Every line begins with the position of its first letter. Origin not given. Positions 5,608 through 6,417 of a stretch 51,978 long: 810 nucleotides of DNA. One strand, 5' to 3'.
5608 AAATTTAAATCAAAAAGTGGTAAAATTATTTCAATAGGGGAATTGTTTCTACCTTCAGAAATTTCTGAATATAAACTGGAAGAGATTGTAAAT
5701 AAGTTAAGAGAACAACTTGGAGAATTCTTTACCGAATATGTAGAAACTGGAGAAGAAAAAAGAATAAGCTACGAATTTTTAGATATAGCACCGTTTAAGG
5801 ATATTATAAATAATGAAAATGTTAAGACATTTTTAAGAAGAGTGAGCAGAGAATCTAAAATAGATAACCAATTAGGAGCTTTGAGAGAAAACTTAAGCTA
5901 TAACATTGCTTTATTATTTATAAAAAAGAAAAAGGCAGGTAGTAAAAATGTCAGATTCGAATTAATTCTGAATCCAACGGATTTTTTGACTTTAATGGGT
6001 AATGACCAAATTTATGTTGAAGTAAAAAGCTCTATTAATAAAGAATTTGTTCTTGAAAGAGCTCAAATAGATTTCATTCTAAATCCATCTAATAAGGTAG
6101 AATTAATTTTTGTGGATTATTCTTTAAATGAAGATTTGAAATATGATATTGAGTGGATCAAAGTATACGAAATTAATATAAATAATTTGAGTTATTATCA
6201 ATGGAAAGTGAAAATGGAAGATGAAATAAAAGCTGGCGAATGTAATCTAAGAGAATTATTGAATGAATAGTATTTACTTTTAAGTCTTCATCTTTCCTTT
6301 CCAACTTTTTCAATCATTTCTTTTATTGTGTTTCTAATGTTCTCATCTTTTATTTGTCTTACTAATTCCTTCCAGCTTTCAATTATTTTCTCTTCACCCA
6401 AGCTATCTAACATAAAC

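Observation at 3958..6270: Sacsin-like GHKL ATPase fused to a DUF3883-type nuclease domain, divergent from the RadC operon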

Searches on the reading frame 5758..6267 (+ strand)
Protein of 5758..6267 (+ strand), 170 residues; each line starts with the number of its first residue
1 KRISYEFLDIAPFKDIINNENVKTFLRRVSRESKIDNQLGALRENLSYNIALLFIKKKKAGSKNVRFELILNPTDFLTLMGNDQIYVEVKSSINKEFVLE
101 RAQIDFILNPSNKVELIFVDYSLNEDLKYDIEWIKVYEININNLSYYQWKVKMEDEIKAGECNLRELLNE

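Call 27: search_protein_families(library=padloc, proteins=[window:5758-6267:+], max_evalue=0.01)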
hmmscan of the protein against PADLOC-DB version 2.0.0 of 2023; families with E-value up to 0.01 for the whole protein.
window:5758-6267:+ (170 aa): 0 families

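Call 28: search_protein_families(library=pfam, proteins=[window:5758-6267:+], max_evalue=10)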
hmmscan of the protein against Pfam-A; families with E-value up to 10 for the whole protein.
window:5758-6267:+ (170 aa): 1 family
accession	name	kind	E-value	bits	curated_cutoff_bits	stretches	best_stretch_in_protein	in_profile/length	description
PF15398.11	DUF4619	-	0.17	11.8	31.7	1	73-130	202-259/296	Domain of unknown function (DUF4619)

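Call 75: predict_structure(alignment_id=A3)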
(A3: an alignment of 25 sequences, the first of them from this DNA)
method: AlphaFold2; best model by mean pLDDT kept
length: 159 residues; sequences in the alignment: 25
mean_pLDDT: 86.0   pTM: 0.82
mean pLDDT of the five models: 86.0, 84.1, 83.4, 82.9, 79.6
residues with pLDDT >= 90: 90; 70-90: 50; 50-70: 19; < 50: 0
segments of 3 or more residues with pLDDT < 50: none
pLDDT, mean of each block of 10 residues (from residue 1): 70 74 67 90 92 89 94 96 92 94 96 67 92 84 89 89
secondary structure, 60 per line:
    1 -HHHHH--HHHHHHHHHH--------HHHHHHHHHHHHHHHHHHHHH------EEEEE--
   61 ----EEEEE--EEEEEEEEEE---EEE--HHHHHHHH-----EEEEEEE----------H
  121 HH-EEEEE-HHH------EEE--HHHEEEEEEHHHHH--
elements in order: H2-6 H9-18 H27-47 E54-58 E65-69 E72-81 E85-87 H90-97 E103-109 E124-128 E139-141 E147-152 H153-157

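Call 79: fold_search(model_id=the predicted structure, library=pdb)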
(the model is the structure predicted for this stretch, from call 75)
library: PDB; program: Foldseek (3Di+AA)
matches with E <= 10: 458; with E <= 0.001: 0
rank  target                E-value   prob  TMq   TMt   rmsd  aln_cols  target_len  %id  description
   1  1gef_E                4.3e-03  0.98  0.38  0.48   5.1       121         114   11  Crystal structure of the archaeal holliday junction resolvase HJC (released 2001-03-21)
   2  2wcz_B                5.5e-03  1.00  0.44  0.58   5.1       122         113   13  1.6A resolution structure of Archaeoglobus fulgidus Hjc, a Holliday junction resolvase from an archaeal hyperthermophi (released 2009-03-24)
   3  1gef_B                5.9e-03  0.98  0.40  0.50   5.8       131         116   14  Crystal structure of the archaeal holliday junction resolvase HJC (released 2001-03-21)
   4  1gef_A                8.1e-03  0.96  0.39  0.48   6.0       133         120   14  Crystal structure of the archaeal holliday junction resolvase HJC (released 2001-03-21)
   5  2wcw_B                9.3e-03  0.99  0.44  0.55   5.4       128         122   11  1.6A resolution structure of Archaeoglobus fulgidus Hjc, a Holliday junction resolvase from an archaeal hyperthermophi (released 2009-03-24)
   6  1ob8_B                1.1e-02  0.91  0.30  0.35   5.3        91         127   16  Holliday Junction Resolving Enzyme (released 2004-10-15)
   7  1ob9                  1.1e-02  0.87  0.29  0.35   5.5        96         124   17  Holliday Junction Resolving Enzyme (released 2004-10-15)
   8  1ob8_A                1.2e-02  0.92  0.31  0.38   5.2        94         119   15  Holliday Junction Resolving Enzyme (released 2004-10-15)
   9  2wcw_A                1.3e-02  0.98  0.45  0.54   5.3       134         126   10  1.6A resolution structure of Archaeoglobus fulgidus Hjc, a Holliday junction resolvase from an archaeal hyperthermophi (released 2009-03-24)
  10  2wcw_C                1.6e-02  0.97  0.42  0.52   5.4       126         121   11  1.6A resolution structure of Archaeoglobus fulgidus Hjc, a Holliday junction resolvase from an archaeal hyperthermophi (released 2009-03-24)
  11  2wcz_A                1.7e-02  0.98  0.45  0.56   5.1       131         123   12  1.6A resolution structure of Archaeoglobus fulgidus Hjc, a Holliday junction resolvase from an archaeal hyperthermophi (released 2009-03-24)
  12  5fdk_A                1.7e-02  0.90  0.30  0.27   6.9       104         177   12  Crystal structure of RecU(D88N) in complex with palindromic DNA duplex (released 2016-12-07)
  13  2wiz_A                1.9e-02  0.97  0.43  0.52   4.4       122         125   12  Crystal structures of Holliday junction resolvases from Archaeoglobus fulgidus bound to DNA substrate (released 2009-05-26)
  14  1rzn_A                2.0e-02  0.98  0.39  0.41   4.0       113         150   13  Crystal Structure of Penicillin-binding protein-related factor A from Bacillus Subtilis. (released 2004-11-30)
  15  2wiz_B                2.0e-02  0.96  0.31  0.38   3.9        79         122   15  Crystal structures of Holliday junction resolvases from Archaeoglobus fulgidus bound to DNA substrate (released 2009-05-26)
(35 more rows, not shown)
